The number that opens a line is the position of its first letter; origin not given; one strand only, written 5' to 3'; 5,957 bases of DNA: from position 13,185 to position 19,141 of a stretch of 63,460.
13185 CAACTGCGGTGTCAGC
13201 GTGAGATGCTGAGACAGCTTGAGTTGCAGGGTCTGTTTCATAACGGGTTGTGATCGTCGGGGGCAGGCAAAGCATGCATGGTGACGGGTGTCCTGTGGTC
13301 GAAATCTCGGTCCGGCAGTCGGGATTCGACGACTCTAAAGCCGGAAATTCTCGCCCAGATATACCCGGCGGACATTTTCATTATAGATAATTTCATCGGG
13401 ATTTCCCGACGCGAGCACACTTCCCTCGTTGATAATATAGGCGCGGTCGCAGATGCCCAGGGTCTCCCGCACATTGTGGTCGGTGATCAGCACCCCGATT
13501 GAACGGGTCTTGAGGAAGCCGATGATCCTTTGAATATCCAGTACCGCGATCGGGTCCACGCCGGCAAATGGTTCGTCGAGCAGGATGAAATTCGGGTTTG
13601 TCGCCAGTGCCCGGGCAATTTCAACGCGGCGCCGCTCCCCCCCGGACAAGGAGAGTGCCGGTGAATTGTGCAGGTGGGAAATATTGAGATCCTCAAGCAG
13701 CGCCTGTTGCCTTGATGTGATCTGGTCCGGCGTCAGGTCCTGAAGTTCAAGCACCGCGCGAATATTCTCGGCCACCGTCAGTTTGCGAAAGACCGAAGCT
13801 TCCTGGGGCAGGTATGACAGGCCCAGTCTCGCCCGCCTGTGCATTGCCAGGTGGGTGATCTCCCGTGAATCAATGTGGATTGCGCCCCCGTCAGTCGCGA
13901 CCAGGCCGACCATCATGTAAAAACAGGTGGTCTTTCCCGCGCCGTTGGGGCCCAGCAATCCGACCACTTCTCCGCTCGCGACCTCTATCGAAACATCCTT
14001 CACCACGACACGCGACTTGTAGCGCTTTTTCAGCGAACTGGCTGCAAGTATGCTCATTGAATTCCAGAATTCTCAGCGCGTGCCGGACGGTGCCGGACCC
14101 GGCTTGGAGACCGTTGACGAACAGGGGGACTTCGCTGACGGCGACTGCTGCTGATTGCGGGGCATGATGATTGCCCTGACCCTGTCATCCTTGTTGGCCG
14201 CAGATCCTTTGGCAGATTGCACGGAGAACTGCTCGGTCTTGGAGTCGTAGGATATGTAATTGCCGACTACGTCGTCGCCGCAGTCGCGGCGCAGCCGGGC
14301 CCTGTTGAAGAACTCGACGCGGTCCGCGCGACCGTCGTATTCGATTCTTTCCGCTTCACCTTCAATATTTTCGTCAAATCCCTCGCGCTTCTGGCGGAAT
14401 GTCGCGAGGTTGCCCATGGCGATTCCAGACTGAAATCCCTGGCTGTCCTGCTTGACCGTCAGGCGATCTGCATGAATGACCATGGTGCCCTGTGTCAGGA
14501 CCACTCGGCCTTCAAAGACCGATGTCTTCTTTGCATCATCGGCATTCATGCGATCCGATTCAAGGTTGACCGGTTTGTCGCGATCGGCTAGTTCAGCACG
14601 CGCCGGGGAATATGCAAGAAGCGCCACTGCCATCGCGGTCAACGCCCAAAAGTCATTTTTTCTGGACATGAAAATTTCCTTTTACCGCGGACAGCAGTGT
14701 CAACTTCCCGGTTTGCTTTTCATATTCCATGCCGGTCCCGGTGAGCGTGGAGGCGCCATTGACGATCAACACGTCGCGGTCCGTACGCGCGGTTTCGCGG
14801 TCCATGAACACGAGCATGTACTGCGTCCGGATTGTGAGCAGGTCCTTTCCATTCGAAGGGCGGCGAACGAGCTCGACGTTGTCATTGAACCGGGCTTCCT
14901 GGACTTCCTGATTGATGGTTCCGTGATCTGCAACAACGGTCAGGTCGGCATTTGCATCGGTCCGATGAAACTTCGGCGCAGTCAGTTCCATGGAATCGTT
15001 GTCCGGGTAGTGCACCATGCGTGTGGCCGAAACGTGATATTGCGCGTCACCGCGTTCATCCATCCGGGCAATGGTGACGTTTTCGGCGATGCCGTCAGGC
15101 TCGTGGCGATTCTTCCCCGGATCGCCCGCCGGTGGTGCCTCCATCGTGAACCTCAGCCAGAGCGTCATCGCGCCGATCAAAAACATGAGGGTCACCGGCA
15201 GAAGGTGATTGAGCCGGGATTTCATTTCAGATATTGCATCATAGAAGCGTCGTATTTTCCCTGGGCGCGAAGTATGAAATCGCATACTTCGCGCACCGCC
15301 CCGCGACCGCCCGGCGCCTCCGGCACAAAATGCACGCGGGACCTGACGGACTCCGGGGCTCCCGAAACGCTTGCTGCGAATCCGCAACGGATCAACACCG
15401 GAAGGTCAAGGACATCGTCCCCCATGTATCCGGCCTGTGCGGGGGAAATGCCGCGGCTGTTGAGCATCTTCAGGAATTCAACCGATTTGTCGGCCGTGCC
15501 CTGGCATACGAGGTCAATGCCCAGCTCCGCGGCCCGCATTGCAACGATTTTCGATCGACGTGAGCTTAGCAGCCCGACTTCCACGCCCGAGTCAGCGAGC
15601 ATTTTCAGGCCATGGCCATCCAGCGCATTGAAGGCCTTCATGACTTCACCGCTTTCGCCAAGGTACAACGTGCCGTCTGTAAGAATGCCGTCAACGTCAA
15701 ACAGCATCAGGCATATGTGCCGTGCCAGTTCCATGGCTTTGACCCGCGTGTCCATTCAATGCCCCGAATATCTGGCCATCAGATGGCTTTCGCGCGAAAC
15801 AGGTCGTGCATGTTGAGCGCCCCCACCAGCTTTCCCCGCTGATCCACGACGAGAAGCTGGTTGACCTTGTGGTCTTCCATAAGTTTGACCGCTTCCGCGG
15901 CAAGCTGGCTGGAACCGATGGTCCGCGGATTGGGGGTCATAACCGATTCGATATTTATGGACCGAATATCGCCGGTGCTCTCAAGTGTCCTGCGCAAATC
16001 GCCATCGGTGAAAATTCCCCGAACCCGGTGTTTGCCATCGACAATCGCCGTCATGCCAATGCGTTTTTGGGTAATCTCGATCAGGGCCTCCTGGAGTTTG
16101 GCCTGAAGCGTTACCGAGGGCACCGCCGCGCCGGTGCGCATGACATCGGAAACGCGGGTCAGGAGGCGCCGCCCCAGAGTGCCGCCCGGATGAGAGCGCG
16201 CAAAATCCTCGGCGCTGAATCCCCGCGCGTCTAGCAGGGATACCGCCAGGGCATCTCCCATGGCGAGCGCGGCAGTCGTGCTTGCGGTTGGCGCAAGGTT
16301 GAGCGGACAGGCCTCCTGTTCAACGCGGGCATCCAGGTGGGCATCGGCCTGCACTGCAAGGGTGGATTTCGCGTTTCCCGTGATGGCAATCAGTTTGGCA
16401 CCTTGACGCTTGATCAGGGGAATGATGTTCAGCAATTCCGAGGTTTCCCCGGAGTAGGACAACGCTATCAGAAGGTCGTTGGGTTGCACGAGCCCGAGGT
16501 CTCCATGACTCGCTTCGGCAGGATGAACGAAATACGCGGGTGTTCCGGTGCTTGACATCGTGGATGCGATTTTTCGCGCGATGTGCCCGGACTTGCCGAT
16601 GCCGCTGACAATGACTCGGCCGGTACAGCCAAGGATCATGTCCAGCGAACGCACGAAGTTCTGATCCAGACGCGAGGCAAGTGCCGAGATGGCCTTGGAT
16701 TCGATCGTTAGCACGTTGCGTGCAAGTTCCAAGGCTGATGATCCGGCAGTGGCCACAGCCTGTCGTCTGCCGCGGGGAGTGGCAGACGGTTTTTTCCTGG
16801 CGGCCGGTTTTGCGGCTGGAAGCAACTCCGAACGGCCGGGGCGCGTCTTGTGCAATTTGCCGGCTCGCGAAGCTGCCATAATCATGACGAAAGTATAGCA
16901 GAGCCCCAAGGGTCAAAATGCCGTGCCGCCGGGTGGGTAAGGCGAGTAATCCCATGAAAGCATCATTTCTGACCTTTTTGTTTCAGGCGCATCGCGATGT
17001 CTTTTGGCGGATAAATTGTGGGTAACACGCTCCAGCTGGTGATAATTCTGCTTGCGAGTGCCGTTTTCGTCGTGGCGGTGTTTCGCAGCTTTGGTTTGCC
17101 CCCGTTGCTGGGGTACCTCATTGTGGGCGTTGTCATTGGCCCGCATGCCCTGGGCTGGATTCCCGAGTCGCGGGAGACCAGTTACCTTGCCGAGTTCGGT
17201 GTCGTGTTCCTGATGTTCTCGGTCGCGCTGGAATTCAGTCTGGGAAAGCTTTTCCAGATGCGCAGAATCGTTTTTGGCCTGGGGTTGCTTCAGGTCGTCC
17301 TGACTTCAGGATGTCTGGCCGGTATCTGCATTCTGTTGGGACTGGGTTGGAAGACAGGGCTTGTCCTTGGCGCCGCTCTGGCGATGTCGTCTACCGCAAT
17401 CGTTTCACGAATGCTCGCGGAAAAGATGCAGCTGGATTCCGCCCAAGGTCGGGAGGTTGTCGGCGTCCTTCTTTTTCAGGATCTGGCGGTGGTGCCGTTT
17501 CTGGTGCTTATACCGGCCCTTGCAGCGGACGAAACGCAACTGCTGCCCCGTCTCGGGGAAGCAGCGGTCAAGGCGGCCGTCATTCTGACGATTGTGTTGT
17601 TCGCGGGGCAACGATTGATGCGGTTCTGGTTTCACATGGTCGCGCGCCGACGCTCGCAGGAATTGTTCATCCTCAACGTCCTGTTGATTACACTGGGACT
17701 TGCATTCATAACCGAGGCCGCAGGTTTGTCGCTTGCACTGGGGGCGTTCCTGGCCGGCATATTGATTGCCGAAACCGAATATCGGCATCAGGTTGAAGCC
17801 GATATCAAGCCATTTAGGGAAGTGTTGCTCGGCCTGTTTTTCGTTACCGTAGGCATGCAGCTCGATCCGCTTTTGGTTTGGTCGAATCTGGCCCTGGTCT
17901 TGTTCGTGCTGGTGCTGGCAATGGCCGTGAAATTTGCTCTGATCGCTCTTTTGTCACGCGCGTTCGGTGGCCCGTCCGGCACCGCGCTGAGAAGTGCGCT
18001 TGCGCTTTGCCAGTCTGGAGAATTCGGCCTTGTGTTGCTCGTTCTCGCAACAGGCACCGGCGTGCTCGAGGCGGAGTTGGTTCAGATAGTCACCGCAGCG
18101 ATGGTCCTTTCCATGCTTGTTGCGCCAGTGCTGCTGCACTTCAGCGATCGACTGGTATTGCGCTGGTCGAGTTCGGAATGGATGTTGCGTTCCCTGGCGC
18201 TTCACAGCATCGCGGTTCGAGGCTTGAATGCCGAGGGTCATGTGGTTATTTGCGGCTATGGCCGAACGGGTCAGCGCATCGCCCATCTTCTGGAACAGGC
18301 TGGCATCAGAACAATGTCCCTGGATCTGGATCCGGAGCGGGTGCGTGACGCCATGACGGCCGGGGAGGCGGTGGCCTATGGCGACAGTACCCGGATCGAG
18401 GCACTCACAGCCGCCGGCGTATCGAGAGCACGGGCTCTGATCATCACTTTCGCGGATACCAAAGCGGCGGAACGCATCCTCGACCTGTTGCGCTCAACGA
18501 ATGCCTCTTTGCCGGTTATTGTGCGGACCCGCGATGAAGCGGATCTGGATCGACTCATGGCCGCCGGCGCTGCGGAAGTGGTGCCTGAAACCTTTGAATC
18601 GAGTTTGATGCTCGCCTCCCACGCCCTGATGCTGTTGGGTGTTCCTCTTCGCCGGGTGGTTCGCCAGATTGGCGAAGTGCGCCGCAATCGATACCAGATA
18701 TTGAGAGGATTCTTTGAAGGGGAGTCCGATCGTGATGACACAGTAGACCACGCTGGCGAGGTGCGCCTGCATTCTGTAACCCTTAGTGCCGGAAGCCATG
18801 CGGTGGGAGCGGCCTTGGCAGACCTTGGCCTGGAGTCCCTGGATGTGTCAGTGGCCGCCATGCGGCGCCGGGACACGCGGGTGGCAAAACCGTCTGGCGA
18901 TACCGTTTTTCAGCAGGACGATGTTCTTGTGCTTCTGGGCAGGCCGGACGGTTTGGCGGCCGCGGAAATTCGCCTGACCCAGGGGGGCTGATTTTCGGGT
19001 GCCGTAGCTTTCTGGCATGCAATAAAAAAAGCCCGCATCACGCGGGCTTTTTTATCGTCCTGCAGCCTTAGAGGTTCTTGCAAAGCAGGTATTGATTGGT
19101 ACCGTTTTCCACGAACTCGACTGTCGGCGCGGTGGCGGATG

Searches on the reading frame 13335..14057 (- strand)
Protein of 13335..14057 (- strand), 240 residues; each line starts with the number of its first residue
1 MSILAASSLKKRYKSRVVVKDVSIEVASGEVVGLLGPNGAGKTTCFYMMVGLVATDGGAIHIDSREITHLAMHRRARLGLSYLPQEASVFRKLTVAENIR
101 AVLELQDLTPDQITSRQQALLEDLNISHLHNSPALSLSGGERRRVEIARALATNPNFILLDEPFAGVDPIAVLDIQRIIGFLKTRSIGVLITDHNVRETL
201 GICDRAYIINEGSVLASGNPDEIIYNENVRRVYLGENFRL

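Call 90: search_protein_families(library=pfam, proteins=[window:13335-14057:-], max_evalue=0.00001)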
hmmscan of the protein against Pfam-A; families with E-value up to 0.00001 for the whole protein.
window:13335-14057:- (240 aa): 1 family
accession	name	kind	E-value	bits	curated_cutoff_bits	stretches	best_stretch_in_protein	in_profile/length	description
PF00005.33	ABC_tran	-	2.1e-35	122.7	25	1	19-165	1-137/137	ABC transporter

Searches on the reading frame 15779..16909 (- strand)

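Call 88: search_protein_families(library=pfam, proteins=[window:15779-16909:-], max_evalue=0.000001)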
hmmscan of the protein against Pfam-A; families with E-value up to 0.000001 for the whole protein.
window:15779-16909:- (376 aa): 2 families
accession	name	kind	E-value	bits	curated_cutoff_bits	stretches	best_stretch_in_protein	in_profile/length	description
PF01380.27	SIS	-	1.2e-32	112.9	25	1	94-223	3-130/131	SIS domain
PF00571.33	CBS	-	8.1e-20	71.3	24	1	320-373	1-54/57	CBS domain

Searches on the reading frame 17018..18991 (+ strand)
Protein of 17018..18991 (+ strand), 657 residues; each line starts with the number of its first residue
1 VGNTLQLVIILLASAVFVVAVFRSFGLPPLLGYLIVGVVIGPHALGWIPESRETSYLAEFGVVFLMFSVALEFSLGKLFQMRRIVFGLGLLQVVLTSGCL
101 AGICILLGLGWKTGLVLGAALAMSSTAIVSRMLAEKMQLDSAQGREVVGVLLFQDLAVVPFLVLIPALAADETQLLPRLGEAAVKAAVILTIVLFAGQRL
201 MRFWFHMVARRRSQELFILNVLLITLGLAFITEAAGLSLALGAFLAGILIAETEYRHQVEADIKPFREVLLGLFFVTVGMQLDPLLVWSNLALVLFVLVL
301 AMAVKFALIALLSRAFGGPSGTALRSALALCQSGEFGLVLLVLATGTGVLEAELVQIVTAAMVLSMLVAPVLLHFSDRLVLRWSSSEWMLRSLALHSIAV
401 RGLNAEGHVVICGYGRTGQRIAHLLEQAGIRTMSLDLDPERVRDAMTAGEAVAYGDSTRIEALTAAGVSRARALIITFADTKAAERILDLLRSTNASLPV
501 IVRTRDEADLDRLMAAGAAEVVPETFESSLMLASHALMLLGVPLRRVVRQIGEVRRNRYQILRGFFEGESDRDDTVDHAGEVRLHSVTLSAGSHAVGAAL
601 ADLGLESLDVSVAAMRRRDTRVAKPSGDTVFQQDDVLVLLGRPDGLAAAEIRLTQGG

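Call 5: search_protein_families(library=pfam, proteins=[window:17018-18991:+], max_evalue=0.01)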
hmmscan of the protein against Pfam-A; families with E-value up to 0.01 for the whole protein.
window:17018-18991:+ (657 aa): 4 families
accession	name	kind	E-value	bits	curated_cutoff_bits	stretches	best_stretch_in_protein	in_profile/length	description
PF00999.27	Na_H_Exchanger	-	3.4e-64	217.5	26.2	1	13-373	2-369/375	Sodium/hydrogen exchanger, transmembrane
PF02254.24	TrkA_N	-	5.5e-21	75.5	23.8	1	409-522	1-114/116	TrkA-N domain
PF02080.26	TrkA_C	-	2.6e-12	46.9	27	1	584-649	1-66/71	TrkA-C domain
PF02737.24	3HCDH_N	-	0.0039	17.6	22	1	408-485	1-77/180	3-hydroxyacyl-CoA dehydrogenase, NAD binding domain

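Call 7: search_protein_families(library=ncbifam, proteins=[window:17018-18991:+], max_evalue=0.01)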
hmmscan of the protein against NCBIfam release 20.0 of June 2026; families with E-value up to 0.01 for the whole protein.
window:17018-18991:+ (657 aa): 15 families
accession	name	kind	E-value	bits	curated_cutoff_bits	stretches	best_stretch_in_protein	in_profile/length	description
NF002924.0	PRK03562.1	equivalog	6.2e-125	418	752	1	4-578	6-574/623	glutathione-regulated potassium-efflux system protein KefC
NF002973.0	PRK03659.1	equivalog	1.5e-111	373.8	804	1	4-582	6-576/602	glutathione-regulated potassium-efflux system protein KefB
TIGR00932.1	2a37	subfamily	4.7e-73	246.1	238.3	1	12-283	1-275/275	monovalent cation:proton antiporter-2 (CPA2) family protein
NF007950.1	PRK10669.1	equivalog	3.1e-69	234.3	700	1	19-523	22-534/547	YbaL family putative K(+) efflux transporter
NF045626.1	FeTrans_MagA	equivalog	9.4e-45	153.2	700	1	10-378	13-379/386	iron transporter MagA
NF007039.0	PRK09496.3-2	equivalog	7.4e-12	44.8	293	2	579-653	148-220/446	Trk system potassium transporter TrkA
NF007034.0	PRK09496.2-1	subfamily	5.1e-09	35.5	344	1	408-549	2-142/445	Trk system potassium transporter TrkA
NF003716.0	PRK05326.1-3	equivalog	5.4e-09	35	355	2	5-374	8-383/499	potassium/proton antiporter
NF007041.0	PRK09496.3-4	equivalog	1.4e-07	30.6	386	1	408-482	229-304/450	Trk system potassium transporter TrkA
NF007035.0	PRK09496.2-2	equivalog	1.6e-06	27.2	521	1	408-482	2-78/455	Trk system potassium transporter TrkA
NF007031.0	PRK09496.1-2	equivalog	6.5e-06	25.4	289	0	408-480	2-76/458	Trk system potassium transporter TrkA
NF007038.0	PRK09496.2-6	equivalog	2.7e-05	23.1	374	0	579-638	148-206/445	Trk system potassium transporter TrkA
NF007032.0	PRK09496.1-4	equivalog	0.001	18.1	309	0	580-641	150-212/457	Trk system potassium transporter TrkA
NF007036.0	PRK09496.2-3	subfamily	0.0011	17.7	407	1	578-648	150-218/448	Trk system potassium transporter TrkA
NF004829.0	PRK06183.1-3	subfamily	0.006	15.4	390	1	406-439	8-41/520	bifunctional 3-(3-hydroxy-phenyl)propionate/3-hydroxycinnamic acid hydroxylase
